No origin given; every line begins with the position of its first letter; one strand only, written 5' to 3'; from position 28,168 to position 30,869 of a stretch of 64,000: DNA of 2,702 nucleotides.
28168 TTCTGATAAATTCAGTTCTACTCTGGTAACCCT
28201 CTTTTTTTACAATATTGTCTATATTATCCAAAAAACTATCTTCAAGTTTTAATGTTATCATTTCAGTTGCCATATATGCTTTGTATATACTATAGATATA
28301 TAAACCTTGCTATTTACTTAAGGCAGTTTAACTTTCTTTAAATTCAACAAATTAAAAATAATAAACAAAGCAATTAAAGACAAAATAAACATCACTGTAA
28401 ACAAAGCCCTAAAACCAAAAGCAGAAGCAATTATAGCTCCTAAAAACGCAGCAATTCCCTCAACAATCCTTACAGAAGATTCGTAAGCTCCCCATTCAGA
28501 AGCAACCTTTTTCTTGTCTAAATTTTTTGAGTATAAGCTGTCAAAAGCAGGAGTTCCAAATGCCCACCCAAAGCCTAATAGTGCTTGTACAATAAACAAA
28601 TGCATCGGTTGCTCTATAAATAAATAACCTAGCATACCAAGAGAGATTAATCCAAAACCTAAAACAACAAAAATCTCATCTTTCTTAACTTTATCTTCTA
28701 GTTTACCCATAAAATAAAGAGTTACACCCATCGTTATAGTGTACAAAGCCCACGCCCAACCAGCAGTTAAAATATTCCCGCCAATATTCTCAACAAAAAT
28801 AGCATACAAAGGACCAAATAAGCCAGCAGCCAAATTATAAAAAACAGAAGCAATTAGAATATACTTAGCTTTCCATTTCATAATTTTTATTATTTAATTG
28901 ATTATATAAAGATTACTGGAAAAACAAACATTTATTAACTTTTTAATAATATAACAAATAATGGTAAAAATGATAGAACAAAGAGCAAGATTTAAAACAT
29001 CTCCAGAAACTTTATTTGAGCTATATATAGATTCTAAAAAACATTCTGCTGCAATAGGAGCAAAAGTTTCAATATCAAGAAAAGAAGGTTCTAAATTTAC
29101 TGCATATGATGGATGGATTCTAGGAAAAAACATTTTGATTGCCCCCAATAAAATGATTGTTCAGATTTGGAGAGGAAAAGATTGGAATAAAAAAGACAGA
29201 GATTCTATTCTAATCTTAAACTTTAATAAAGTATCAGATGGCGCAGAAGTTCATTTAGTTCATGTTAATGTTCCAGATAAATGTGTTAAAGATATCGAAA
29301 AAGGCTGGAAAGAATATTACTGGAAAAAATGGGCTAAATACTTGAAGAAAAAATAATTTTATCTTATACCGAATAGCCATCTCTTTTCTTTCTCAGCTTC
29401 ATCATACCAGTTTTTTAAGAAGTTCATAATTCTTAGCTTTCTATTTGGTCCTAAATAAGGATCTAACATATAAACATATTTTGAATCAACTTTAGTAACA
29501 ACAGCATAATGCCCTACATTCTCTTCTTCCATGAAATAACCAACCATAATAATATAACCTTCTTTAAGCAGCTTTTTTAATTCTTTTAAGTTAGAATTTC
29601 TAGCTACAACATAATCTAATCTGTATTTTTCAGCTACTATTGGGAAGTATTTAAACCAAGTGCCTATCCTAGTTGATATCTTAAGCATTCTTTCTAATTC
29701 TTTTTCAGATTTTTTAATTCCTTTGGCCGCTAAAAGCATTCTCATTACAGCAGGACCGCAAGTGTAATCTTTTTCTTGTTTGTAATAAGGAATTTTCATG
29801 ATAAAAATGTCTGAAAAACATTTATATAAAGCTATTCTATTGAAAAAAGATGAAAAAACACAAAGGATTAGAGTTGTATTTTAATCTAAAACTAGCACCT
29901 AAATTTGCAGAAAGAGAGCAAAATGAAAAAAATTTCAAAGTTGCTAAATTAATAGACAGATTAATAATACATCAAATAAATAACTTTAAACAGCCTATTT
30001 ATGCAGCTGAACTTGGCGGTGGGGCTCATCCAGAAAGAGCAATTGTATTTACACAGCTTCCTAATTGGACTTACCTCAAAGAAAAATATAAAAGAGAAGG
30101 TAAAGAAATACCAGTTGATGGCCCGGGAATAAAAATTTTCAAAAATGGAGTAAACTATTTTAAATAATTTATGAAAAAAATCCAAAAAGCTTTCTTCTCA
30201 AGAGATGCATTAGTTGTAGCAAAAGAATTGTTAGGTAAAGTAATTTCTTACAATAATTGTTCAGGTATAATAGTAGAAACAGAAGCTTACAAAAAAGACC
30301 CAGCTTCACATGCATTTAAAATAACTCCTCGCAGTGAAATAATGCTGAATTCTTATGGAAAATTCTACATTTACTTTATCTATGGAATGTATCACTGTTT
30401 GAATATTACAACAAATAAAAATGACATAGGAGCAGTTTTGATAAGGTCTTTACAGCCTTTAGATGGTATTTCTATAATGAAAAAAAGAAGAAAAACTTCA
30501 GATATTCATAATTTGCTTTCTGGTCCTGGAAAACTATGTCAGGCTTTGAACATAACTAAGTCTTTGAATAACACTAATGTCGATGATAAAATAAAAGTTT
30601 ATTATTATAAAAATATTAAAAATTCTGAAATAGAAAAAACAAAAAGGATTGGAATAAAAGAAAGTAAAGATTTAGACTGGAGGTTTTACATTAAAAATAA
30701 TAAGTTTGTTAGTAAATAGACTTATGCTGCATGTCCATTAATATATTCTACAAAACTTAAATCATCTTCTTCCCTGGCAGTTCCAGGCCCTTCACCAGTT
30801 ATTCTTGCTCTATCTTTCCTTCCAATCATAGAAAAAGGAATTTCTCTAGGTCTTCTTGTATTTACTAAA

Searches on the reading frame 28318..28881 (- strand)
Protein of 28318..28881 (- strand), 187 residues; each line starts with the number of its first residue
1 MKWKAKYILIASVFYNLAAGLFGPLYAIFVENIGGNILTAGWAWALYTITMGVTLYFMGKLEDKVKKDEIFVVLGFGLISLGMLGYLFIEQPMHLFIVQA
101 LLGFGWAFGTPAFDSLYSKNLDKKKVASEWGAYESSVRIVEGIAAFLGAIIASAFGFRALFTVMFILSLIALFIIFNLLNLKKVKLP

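Call 47: search_protein_families(library=pfam, proteins=[window:28318-28881:-], max_evalue=0.001)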
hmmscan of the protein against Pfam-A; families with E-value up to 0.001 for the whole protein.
window:28318-28881:- (187 aa): 1 family
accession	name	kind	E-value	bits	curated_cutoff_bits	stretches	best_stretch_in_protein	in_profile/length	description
PF07690.21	MFS_1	-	6.3e-20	71.8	33.4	1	8-178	1-171/347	Major Facilitator Superfamily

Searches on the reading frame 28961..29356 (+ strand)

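Call 47: search_protein_families(library=pfam, proteins=[window:28961-29356:+], max_evalue=0.001)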
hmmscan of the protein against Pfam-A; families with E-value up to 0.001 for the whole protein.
window:28961-29356:+ (131 aa): 1 family
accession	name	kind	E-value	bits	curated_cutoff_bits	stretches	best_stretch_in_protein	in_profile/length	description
PF08327.17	AHSA1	-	4e-11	43.6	22.1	1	12-128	1-124/125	Activator of Hsp90 ATPase homolog 1-like protein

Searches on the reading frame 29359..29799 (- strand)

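Call 47: search_protein_families(library=pfam, proteins=[window:29359-29799:-], max_evalue=0.001)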
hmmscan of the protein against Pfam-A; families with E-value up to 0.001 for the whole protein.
window:29359-29799:- (146 aa): 3 families
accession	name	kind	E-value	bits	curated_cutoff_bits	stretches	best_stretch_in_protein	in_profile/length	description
PF03412.21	Peptidase_C39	-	1.1e-13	51.6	22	1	3-132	2-122/133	Peptidase C39 family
PF13529.12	Peptidase_C39_2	-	7.5e-13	49.7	24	1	2-115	2-143/143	Peptidase_C39 like family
PF11814.14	DUF3335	-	9.2e-11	42.1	25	2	3-30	1-28/206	Peptidase_C39 like family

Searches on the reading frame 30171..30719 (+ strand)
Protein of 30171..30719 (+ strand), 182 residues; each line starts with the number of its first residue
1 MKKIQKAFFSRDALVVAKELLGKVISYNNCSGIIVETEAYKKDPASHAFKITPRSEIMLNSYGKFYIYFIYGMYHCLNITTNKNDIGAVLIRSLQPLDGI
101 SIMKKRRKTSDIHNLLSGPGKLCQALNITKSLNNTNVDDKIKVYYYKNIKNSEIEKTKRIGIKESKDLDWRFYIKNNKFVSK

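Call 47: search_protein_families(library=pfam, proteins=[window:30171-30719:+], max_evalue=0.001)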
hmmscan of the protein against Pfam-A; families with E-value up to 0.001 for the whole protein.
window:30171-30719:+ (182 aa): 1 family
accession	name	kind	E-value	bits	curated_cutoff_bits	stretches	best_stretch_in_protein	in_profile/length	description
PF02245.21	Pur_DNA_glyco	-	8.6e-58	195.1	27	1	8-178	2-181/181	Methylpurine-DNA glycosylase (MPG)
